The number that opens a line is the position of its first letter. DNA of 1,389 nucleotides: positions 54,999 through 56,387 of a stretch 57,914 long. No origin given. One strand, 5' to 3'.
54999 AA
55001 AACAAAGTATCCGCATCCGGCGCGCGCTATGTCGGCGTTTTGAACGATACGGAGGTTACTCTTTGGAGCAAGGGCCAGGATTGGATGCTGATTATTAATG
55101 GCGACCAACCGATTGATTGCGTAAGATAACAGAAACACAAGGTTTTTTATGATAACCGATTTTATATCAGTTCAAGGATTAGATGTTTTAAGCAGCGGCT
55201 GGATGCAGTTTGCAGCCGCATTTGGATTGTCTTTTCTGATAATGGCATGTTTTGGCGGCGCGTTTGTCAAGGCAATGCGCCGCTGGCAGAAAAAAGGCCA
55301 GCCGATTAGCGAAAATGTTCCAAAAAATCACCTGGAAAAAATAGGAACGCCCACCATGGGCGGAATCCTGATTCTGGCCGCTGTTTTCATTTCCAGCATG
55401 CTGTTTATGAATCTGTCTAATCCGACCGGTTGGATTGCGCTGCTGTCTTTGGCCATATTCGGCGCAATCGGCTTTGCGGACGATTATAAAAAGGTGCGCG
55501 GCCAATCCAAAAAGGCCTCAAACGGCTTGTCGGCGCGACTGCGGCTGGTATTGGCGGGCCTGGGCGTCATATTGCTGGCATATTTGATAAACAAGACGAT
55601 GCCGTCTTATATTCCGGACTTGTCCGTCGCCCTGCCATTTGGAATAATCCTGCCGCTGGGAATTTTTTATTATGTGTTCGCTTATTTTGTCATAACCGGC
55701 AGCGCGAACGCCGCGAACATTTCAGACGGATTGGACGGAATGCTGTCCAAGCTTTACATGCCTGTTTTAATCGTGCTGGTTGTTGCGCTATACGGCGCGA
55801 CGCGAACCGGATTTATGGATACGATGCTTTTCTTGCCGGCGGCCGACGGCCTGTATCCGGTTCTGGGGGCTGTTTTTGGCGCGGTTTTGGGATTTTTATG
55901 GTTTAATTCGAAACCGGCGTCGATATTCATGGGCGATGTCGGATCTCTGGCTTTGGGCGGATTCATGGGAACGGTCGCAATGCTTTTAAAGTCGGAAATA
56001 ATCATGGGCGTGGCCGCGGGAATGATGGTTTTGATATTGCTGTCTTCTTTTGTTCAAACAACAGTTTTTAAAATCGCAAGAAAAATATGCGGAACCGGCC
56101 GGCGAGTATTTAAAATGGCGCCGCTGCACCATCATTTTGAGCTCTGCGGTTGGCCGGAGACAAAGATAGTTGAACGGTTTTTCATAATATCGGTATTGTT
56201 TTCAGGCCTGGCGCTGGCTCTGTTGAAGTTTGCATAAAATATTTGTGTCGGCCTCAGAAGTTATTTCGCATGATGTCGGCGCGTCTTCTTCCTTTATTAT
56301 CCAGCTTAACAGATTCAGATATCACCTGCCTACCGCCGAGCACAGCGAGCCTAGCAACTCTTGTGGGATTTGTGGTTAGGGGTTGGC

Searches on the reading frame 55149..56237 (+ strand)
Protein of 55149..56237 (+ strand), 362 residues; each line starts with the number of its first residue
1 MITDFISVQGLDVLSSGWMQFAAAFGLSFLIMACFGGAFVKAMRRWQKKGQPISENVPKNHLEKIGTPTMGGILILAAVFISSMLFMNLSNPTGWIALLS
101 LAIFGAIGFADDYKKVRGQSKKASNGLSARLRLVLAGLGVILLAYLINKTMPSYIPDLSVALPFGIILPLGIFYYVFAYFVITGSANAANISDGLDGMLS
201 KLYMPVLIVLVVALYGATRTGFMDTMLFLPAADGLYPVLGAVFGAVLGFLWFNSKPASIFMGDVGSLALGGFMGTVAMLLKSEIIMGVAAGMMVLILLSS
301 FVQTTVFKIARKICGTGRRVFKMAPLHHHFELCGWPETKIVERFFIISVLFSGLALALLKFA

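Call 27: search_protein_families(library=pfam, proteins=[window:55149-56237:+], max_evalue=0.01)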
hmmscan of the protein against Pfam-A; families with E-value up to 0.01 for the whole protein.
window:55149-56237:+ (362 aa): 2 families
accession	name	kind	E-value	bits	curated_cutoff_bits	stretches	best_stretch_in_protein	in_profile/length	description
PF00953.26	Glycos_transf_4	-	1.2e-27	97.3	27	1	96-280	3-159/160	Glycosyl transferase family 4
PF10555.14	MraY_sig1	-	0.00027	20.7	20.1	1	65-76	2-13/13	Phospho-N-acetylmuramoyl-pentapeptide-transferase signature 1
